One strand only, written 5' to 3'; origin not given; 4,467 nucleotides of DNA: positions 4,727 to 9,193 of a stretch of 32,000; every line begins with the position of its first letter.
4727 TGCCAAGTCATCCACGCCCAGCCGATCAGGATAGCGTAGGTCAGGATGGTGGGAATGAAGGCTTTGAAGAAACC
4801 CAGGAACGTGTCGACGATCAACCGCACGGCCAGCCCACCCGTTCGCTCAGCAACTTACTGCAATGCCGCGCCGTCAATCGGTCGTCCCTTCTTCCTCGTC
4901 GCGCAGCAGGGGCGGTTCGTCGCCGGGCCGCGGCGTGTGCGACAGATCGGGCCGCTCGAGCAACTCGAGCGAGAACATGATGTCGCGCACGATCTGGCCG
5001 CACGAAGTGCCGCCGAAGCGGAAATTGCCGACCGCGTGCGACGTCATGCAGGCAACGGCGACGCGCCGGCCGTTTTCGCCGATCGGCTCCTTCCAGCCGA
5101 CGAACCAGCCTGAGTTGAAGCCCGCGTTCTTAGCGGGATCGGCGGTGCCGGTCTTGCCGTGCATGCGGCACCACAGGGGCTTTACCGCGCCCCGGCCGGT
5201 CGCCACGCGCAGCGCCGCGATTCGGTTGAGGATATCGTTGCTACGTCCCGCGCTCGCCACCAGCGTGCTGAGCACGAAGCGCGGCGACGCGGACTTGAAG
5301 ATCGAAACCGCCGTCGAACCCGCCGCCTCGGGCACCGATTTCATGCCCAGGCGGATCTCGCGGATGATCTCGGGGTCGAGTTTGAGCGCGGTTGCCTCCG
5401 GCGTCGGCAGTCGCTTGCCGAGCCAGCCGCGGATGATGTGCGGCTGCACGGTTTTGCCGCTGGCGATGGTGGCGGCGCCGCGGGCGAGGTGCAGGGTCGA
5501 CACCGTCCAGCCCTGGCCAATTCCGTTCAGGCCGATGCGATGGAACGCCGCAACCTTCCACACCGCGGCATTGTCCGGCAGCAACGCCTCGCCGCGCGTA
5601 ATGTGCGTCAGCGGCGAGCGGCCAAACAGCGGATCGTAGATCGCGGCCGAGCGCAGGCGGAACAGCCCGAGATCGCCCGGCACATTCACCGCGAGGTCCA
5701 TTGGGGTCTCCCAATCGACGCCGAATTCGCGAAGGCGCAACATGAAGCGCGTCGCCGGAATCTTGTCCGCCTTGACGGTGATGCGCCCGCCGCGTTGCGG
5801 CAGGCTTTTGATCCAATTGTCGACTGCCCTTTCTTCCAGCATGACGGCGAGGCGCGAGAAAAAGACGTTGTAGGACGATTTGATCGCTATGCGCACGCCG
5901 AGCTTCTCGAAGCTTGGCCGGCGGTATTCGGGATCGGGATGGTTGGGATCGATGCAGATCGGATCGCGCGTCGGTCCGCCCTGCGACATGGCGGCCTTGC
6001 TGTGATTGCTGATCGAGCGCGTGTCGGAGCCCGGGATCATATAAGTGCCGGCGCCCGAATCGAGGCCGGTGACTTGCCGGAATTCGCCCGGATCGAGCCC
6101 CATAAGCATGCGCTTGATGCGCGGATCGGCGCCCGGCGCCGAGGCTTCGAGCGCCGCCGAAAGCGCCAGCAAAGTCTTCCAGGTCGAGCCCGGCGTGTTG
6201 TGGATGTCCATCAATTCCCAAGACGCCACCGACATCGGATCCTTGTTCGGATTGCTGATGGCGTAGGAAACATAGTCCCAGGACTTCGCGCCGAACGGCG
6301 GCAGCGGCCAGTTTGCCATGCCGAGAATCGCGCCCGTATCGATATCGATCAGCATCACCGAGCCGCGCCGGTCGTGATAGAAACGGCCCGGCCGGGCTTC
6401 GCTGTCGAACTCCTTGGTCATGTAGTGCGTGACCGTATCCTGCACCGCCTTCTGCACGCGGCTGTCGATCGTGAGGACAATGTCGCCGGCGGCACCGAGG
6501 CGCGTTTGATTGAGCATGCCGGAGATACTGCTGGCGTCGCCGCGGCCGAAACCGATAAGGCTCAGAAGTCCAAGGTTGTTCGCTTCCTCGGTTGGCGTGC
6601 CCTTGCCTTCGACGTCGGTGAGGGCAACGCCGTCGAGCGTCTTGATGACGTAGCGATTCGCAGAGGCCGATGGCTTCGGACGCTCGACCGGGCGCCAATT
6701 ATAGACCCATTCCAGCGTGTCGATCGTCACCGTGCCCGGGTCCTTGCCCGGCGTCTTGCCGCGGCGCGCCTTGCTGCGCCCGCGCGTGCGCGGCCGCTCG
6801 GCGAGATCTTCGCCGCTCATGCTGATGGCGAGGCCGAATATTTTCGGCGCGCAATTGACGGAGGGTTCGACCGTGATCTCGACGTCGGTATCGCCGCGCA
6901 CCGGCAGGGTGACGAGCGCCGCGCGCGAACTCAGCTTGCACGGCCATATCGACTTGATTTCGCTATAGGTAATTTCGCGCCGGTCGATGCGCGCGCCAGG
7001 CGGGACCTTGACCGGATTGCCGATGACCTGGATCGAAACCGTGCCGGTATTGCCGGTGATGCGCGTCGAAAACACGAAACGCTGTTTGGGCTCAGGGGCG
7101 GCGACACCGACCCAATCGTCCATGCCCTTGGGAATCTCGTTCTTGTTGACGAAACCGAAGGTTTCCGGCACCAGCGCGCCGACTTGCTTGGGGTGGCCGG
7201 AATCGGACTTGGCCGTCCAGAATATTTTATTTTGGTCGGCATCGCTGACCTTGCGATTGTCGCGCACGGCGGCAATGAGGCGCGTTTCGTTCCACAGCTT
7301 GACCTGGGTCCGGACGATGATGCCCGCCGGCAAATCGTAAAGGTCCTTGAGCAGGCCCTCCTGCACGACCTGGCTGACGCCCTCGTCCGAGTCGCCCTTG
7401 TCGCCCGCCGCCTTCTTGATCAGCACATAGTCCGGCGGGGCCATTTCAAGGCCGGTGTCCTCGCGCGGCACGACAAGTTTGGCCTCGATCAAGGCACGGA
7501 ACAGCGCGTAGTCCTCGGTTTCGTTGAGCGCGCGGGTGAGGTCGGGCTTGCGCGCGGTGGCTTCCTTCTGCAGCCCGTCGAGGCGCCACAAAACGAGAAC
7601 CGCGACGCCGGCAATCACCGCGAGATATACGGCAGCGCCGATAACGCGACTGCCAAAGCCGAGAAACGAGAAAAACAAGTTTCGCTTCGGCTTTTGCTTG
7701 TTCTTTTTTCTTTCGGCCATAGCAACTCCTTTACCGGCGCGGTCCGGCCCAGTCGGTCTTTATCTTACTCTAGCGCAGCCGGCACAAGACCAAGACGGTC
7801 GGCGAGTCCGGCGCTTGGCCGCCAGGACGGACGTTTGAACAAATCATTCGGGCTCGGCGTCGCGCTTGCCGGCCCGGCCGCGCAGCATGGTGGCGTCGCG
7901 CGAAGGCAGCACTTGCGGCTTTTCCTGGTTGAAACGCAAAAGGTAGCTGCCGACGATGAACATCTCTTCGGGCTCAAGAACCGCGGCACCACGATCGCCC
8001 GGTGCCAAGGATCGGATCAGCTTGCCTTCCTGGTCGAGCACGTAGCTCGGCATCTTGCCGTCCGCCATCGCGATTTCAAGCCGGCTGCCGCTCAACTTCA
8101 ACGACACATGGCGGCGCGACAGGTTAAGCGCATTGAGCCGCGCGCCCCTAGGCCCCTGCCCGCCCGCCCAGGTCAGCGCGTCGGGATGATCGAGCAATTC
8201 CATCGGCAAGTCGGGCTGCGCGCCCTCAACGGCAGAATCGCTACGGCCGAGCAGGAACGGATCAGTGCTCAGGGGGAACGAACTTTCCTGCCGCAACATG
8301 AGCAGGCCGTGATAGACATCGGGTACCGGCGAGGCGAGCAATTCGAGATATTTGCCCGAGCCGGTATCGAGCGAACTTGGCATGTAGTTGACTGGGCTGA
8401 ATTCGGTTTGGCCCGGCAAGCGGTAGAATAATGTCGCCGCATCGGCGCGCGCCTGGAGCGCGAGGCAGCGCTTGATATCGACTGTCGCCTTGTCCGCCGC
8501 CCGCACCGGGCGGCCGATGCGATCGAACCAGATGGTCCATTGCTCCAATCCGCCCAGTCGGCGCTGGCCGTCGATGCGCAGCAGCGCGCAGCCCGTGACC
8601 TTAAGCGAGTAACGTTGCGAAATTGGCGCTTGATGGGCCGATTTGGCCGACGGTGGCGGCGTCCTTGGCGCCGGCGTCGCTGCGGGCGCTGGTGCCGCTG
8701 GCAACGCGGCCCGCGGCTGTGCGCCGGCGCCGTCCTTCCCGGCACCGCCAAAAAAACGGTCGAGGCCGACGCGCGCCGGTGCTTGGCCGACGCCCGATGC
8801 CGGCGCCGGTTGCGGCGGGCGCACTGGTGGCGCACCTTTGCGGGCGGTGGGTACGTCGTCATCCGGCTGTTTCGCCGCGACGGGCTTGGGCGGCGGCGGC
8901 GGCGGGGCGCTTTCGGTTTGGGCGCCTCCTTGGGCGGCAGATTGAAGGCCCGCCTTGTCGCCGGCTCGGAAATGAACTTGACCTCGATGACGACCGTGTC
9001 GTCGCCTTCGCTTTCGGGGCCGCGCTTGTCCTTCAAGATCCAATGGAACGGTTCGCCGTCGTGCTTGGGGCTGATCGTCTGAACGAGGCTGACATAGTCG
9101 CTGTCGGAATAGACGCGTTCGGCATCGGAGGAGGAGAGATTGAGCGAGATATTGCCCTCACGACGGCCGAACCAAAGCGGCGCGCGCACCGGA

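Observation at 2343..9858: Self-contained FHA / class-B PBP / SEDS module with large unassignable domains and no kinase or phosphatase in cis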

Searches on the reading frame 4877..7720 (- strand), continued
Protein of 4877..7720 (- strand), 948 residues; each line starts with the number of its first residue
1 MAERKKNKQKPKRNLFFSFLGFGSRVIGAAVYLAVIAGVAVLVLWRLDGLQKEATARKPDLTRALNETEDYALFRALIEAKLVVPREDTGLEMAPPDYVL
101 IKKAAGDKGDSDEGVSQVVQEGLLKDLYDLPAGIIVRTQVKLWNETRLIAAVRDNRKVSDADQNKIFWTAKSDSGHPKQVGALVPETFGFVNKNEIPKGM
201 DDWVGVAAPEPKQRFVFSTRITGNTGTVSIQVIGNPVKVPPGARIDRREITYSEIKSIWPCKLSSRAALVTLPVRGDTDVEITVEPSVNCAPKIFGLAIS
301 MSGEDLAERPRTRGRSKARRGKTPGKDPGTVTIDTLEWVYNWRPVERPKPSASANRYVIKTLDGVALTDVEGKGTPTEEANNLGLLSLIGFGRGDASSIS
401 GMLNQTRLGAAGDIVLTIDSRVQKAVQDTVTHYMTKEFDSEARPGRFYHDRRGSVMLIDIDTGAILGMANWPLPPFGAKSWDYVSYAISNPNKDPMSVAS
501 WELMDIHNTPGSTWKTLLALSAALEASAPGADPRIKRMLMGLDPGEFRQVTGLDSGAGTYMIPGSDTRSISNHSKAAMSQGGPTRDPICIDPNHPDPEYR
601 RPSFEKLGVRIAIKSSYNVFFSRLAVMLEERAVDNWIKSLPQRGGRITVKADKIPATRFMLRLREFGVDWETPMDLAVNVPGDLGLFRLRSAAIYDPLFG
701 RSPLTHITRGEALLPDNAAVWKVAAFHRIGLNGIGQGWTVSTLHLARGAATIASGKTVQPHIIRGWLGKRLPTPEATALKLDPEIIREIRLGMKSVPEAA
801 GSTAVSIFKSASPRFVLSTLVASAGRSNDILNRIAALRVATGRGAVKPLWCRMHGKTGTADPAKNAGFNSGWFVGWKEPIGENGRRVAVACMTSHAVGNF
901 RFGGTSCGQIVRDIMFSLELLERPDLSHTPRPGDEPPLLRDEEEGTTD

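Call 53: predict_structure(alignment_id=A2)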
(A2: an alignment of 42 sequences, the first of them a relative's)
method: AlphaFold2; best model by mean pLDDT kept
length: 948 residues; sequences in the alignment: 42
mean_pLDDT: 82.9   pTM: 0.79
mean pLDDT of the five models: 82.9, 81.9, 81.7, 81.5, 78.9
residues with pLDDT >= 90: 430; 70-90: 368; 50-70: 57; < 50: 93
segments of 3 or more residues with pLDDT < 50: 1-24, 57-66, 109-113, 305-331, 350-353, 928-948
pLDDT, mean of each block of 10 residues (from residue 1): 38 44 57 80 80 53 54 88 87 88 67 68 91 91 92 89 85 92 86 85 90 93 88 95 92 75 90 90 94 84 53 41 40 64 66 74 95 90 93 79 81 93 96 91 85 95 96 86 84 82 80 97 95 96 95 94 91 92 92 89 94 96 96 91 87 83 90 92 86 82 72 83 91 89 96 96 93 94 96 95 90 91 73 78 68 94 75 94 88 89 91 94 59 38 34
secondary structure, 60 per line:
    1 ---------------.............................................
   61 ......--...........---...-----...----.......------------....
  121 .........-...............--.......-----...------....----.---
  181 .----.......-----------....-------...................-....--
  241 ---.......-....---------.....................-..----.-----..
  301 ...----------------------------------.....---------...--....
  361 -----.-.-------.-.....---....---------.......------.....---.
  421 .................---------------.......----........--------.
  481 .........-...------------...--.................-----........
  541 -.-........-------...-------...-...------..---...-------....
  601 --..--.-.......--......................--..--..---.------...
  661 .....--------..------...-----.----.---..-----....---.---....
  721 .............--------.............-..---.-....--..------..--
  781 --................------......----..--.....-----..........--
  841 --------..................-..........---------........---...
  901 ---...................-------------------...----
elements in order (helices of 4 or more, strands of 3 or more residues): H16-66 H69-79 E83-85 E91-93 H98-104 H117-129 H131-145 E148-154 E169-172 H186-192 E204-207 E215-233 E235-238 E244-250 H252-255 E265-285 E299-303 E338-342 E357-360 H378-382 H386-389 H399-405 E412-416 H420-437 E453-459 E464-471 H480-489 H511-527 H533-540 H544-551 E559-561 E569-571 H597-600 H609-615 H618-639 H658-665 H706-709 H718-733 H742-754 E763-766 H783-798 H805-810 H829-838 H849-852 E853-863 E868-877 E887-894 H904-922

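Call 55: fold_search(model_id=the predicted structure, library=pdb)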
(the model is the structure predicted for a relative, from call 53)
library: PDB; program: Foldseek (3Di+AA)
matches with E <= 10: 763; with E <= 0.001: 257
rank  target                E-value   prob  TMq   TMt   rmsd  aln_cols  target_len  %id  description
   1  4mnr                  4.5e-16  1.00  0.35  0.75   5.2       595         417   18  Crystal Structure of D,D-Transpeptidase Domain of Peptidoglycan Glycosyltransferase from Eggerthella lenta (released 2013-09-25)
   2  7kis_B                1.3e-15  1.00  0.35  0.70   6.3       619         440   18  Crystal structure of Pseudomonas aeruginosa PBP2 in complex with WCK 5153 (released 2021-01-13)
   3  7onn                  2.0e-15  1.00  0.31  0.67   8.2       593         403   17  Crystal structure of PBP3 transpeptidase domain from E. coli in complex with AIC499 (released 2021-08-04)
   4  4r23_B                2.5e-15  1.00  0.31  0.66   9.8       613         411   16  Structure of a putative peptidoglycan glycosyltransferase from Atopobium parvulum in complex with dicloxacillin (released 2014-09-17)
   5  8gpw_A                2.6e-15  1.00  0.32  0.70   7.5       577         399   16  Structure of Penicillin-binding protein 3 (PBP3) from Klebsiella pneumoniae with ligand 18G (released 2022-11-02)
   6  4r0q_B                4.5e-15  1.00  0.29  0.62  11.2       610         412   15  Structure of a putative peptidoglycan glycosyltransferase from Atopobium parvulum in complex with cephalothin (released 2014-08-27)
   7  4r1g_B                6.9e-15  1.00  0.33  0.68   6.1       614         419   15  Structure of a putative peptidoglycan glycosyltransferase from Atopobium parvulum in complex with cloxacillin (released 2014-08-27)
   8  6un1                  7.7e-15  1.00  0.29  0.52   7.3       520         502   16  Crystal structure of Pseudomonas aeruginosa PBP3 in complex with temocillin (released 2019-10-30)
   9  4r1g_A                9.6e-15  1.00  0.32  0.68   7.2       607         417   15  Structure of a putative peptidoglycan glycosyltransferase from Atopobium parvulum in complex with cloxacillin (released 2014-08-27)
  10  4r0q_A                1.2e-14  1.00  0.29  0.61  10.6       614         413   15  Structure of a putative peptidoglycan glycosyltransferase from Atopobium parvulum in complex with cephalothin (released 2014-08-27)
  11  3eqv_B                1.3e-14  1.00  0.32  0.66   7.5       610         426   18  Crystal structure of penicillin-binding protein 2 from Neisseria gonorrhoeae containing four mutations associated with (released 2008-10-21)
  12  3eqv_A                1.6e-14  1.00  0.33  0.65   7.2       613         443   18  Crystal structure of penicillin-binding protein 2 from Neisseria gonorrhoeae containing four mutations associated with (released 2008-10-21)
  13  7lc4                  1.7e-14  1.00  0.31  0.59  10.8       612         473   15  Crystal structure of Pseudomonas aeruginosa PBP3 in complex with gamma-lactam YU253911 (released 2021-04-28)
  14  4r23_A                1.7e-14  1.00  0.30  0.63  11.1       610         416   16  Structure of a putative peptidoglycan glycosyltransferase from Atopobium parvulum in complex with dicloxacillin (released 2014-09-17)
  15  4qjg_B                2.5e-14  1.00  0.31  0.65  10.2       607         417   15  Structure of a putative peptidoglycan glycosyltransferase from Atopobium parvulum in complex with penicillin V (released 2014-07-09)
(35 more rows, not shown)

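Call 91: find_encoding_contigs(protein=P0283, flank=5000, max_places=3)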
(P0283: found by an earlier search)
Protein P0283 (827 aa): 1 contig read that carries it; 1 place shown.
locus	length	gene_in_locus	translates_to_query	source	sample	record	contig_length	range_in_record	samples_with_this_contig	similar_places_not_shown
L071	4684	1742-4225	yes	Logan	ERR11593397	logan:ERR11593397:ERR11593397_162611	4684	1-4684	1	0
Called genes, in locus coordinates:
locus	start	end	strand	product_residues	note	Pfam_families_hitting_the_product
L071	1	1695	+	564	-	?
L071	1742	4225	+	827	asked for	PF01098:FTSW_RODA_SPOVE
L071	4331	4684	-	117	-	?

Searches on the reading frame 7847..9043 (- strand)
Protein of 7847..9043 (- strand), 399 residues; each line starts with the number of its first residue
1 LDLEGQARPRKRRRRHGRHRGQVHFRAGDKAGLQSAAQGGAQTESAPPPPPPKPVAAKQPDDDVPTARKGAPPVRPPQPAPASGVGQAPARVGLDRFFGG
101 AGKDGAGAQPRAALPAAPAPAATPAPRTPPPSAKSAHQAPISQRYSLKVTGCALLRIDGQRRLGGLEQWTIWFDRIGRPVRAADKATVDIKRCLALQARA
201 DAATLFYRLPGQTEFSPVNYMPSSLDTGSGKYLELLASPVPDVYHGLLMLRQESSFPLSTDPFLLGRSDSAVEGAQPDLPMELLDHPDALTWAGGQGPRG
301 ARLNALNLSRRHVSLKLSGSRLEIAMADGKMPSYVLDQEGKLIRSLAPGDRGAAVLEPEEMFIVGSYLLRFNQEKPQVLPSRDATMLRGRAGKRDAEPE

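Call 95: list_cluster_members(proteins=[window:7847-9043:-, window:7847-8824:-, window:7847-8704:-, window:7847-8548:-, window:7847-8506:-, window:7847-8383:-, window:8272-9858:-, window:8272-9951:-])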
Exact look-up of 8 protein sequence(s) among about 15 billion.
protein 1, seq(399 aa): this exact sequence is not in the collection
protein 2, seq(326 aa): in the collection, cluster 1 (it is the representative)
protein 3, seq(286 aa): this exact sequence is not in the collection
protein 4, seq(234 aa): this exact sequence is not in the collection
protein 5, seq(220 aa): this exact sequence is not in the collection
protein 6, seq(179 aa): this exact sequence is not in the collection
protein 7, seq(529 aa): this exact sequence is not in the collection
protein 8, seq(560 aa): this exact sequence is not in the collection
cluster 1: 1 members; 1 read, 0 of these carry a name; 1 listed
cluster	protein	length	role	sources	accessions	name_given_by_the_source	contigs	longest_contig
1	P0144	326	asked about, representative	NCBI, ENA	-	-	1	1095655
